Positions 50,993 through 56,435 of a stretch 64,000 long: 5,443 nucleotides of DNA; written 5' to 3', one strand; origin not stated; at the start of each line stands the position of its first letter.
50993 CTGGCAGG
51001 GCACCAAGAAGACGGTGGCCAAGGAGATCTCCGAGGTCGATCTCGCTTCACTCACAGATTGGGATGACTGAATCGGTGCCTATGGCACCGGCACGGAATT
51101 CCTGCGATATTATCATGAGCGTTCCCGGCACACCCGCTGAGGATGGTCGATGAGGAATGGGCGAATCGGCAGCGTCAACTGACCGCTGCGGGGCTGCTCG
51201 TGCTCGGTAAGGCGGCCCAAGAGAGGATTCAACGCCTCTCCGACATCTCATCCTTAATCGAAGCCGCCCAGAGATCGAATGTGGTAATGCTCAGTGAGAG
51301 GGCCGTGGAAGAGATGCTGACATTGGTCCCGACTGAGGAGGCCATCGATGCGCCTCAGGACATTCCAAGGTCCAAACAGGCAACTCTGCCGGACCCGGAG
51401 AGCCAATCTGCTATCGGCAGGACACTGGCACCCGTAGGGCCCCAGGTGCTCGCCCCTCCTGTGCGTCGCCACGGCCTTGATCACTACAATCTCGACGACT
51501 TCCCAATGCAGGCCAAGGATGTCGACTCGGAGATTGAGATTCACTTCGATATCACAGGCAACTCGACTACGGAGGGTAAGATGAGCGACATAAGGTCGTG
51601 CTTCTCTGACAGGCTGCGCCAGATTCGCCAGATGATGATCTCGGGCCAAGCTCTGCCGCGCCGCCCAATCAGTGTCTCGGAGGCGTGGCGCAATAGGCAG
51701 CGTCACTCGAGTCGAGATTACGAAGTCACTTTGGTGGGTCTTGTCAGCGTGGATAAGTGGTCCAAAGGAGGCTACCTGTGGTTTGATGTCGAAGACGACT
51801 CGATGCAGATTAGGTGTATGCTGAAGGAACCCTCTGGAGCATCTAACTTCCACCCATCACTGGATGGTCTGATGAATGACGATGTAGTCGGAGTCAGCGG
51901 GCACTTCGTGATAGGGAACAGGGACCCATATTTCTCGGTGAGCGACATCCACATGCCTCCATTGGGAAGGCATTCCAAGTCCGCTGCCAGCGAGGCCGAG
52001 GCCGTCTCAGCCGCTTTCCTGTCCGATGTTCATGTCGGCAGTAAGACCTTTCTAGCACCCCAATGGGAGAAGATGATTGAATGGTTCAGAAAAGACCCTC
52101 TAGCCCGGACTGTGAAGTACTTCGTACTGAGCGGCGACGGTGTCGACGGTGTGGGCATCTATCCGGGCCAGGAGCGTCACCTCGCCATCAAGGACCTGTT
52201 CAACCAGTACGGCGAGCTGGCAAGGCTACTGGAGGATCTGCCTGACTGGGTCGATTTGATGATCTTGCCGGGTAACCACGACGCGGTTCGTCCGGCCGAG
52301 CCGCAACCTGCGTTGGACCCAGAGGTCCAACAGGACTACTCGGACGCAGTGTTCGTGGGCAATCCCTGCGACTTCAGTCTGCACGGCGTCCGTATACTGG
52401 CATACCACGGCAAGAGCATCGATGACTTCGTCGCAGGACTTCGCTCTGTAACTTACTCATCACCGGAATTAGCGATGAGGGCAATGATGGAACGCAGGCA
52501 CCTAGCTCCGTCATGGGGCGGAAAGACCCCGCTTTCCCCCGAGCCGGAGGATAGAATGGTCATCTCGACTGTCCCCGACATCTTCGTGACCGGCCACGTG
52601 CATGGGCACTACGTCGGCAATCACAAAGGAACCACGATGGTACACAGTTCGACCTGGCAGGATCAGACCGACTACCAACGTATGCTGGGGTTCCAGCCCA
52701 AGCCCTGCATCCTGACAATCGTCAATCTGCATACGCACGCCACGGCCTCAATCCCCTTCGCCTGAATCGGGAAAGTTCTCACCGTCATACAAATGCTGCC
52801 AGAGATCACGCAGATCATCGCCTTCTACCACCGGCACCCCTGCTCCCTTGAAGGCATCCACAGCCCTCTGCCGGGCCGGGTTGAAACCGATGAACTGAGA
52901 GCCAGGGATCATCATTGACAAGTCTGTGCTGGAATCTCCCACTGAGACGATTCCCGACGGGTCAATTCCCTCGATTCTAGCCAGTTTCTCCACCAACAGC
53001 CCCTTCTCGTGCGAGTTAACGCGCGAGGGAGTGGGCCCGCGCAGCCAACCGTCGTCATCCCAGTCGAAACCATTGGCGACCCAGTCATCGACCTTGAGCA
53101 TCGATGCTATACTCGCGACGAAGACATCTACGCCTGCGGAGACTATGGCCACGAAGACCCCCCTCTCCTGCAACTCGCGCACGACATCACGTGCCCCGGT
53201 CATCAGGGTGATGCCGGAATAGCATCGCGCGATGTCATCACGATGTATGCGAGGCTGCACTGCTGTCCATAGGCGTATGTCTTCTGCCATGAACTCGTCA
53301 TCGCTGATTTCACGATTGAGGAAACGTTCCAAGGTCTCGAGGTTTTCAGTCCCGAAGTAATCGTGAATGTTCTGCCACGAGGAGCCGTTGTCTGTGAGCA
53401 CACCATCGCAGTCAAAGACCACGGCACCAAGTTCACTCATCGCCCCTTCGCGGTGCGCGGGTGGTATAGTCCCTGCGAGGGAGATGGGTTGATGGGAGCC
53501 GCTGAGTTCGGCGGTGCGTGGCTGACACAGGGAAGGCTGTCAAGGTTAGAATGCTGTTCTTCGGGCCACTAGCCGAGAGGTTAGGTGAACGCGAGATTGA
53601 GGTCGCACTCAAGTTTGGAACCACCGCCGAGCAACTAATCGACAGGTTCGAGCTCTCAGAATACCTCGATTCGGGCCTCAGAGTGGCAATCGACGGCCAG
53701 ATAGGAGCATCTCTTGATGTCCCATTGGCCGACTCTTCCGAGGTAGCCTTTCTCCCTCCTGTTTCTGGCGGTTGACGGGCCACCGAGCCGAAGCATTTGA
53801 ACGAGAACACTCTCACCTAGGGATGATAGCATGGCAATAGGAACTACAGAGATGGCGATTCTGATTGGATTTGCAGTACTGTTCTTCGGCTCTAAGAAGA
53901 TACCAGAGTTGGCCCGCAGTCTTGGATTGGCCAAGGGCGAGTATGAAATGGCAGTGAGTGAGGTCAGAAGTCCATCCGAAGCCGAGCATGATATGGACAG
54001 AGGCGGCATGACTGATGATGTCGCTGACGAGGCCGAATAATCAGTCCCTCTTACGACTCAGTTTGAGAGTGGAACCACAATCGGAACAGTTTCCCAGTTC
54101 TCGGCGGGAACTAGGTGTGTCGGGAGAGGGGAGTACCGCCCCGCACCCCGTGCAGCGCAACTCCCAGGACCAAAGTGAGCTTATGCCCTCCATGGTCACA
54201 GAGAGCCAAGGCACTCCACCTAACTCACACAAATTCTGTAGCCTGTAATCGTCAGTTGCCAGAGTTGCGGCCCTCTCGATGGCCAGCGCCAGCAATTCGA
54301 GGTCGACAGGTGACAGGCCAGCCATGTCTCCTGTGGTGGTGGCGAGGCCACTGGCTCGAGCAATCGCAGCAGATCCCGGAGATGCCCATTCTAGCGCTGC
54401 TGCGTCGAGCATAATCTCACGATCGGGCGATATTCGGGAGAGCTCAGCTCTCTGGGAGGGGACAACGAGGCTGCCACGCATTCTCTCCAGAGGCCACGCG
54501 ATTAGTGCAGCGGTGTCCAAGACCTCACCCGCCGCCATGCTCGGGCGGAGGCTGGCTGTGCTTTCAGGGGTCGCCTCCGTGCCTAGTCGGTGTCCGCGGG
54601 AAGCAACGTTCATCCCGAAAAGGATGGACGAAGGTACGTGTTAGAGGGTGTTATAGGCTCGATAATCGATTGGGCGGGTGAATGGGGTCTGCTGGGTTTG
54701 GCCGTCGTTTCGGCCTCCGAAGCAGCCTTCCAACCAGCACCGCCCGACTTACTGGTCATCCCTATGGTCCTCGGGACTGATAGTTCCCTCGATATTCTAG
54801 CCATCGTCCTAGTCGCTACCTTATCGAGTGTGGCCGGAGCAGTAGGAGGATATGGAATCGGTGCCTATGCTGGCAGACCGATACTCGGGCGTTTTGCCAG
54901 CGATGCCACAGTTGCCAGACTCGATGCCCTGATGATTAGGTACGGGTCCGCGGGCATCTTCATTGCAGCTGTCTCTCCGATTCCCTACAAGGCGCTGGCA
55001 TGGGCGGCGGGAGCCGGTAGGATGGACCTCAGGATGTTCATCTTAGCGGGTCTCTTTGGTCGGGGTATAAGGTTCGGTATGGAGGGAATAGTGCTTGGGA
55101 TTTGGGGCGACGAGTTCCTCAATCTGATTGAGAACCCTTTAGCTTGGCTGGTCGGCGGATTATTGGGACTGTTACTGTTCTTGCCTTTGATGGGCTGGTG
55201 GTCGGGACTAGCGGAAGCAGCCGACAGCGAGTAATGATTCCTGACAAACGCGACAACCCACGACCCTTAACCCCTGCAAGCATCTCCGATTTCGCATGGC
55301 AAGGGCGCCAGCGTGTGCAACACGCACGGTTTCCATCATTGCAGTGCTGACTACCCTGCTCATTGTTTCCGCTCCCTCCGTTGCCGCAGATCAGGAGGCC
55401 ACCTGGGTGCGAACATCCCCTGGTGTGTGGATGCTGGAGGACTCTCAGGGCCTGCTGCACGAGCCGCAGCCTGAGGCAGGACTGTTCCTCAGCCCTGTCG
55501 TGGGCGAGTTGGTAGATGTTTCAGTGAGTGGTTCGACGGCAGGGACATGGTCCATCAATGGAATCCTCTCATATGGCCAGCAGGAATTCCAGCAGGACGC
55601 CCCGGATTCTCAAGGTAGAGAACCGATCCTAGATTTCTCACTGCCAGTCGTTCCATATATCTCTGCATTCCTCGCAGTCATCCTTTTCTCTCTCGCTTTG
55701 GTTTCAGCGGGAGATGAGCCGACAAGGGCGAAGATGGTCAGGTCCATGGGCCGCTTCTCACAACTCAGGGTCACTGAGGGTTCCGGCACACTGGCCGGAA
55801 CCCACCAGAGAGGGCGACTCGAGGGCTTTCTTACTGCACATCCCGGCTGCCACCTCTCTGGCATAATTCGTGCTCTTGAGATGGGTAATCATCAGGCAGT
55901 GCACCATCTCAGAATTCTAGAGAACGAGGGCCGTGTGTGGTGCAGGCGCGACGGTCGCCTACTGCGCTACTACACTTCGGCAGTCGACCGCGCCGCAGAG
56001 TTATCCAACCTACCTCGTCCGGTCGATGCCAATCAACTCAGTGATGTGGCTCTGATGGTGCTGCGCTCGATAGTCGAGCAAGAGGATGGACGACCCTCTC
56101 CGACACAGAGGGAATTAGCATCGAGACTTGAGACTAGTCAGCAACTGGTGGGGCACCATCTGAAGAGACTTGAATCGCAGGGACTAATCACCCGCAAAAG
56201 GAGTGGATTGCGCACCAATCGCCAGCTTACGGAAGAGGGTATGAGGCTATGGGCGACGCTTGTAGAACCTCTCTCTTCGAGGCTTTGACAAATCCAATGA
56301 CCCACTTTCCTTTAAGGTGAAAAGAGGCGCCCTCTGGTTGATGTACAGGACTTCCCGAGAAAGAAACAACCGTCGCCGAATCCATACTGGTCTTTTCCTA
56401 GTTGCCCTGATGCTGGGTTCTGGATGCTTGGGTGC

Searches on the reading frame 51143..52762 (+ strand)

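Call 18: search_protein_families(library=pfam, proteins=[window:51143-52762:+], max_evalue=0.001)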
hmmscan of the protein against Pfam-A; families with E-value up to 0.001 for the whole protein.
window:51143-52762:+ (540 aa): 3 families
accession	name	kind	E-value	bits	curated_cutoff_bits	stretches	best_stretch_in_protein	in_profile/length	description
PF04042.21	DNA_pol_E_B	-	6.1e-14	52.4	29.1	1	291-485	2-203/210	DNA polymerase alpha/epsilon subunit B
PF00149.33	Metallophos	-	1e-08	36.3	21.5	1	291-487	4-189/191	Calcineurin-like phosphoesterase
PF01336.31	tRNA_anti-codon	-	0.00015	22.1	27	1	195-269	1-72/75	OB-fold nucleic acid binding domain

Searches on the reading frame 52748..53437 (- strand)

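Call 18: search_protein_families(library=pfam, proteins=[window:52748-53437:-], max_evalue=0.001)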
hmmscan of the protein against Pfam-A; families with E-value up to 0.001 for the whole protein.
window:52748-53437:- (229 aa): 3 families
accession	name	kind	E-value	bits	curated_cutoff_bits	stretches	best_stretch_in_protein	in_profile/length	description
PF12710.13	HAD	-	1.1e-14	55.8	27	1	6-176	1-188/189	haloacid dehalogenase-like hydrolase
PF00702.32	Hydrolase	-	7.8e-12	46.4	26.4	1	5-176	3-187/191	haloacid dehalogenase-like hydrolase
PF13419.12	HAD_2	-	0.00031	21.3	23.8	0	6-107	1-109/178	Haloacid dehalogenase-like hydrolase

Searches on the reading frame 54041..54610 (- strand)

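Call 18: search_protein_families(library=pfam, proteins=[window:54041-54610:-], max_evalue=0.001)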
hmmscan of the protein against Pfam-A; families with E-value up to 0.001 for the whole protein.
window:54041-54610:- (189 aa): 1 family
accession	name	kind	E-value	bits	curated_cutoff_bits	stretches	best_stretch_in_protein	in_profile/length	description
PF17146.10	PIN_6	-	2.6e-08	34.6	27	1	30-112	2-86/87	PIN domain of ribonuclease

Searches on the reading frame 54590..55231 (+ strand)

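Call 18: search_protein_families(library=pfam, proteins=[window:54590-55231:+], max_evalue=0.001)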
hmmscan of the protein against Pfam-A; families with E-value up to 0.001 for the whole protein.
window:54590-55231:+ (214 aa): 1 family
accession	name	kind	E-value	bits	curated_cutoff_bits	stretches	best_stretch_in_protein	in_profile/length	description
PF09335.16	VTT_dom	-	2e-11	44.9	33.9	1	68-160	15-112/123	VTT domain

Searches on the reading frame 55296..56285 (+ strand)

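Call 18: search_protein_families(library=pfam, proteins=[window:55296-56285:+], max_evalue=0.001)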
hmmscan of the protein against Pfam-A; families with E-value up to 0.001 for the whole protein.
window:55296-56285:+ (330 aa): 9 families
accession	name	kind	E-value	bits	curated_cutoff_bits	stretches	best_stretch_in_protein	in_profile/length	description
PF24266.1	HTH_HVO_0163_N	-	3.9e-12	46.5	31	1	169-232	1-64/70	HVO_0163, N-terminal HTH domain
PF12802.13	MarR_2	-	8e-10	39.2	27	1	248-304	3-56/61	MarR family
PF01047.28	MarR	-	1.8e-07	31.4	24.6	1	251-303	4-52/59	MarR family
PF01022.26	HTH_5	-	3e-07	30.6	22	1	272-299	19-46/47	Bacterial regulatory protein, arsR family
PF12840.13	HTH_20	-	7.7e-06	26.2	27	1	251-299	5-49/51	Helix-turn-helix domain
PF13412.12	HTH_24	-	8.4e-06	25.7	21.9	1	267-299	16-48/48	Winged helix-turn-helix DNA-binding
PF01726.22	LexA_DNA_bind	-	9e-06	25.8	23.7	1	253-302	12-60/65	LexA DNA binding domain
PF13545.12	HTH_Crp_2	-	9.8e-05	22.7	27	1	267-302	21-57/70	Crp-like helix-turn-helix domain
PF00392.27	GntR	-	0.0006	19.9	27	0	269-302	25-58/64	Bacterial regulatory proteins, gntR family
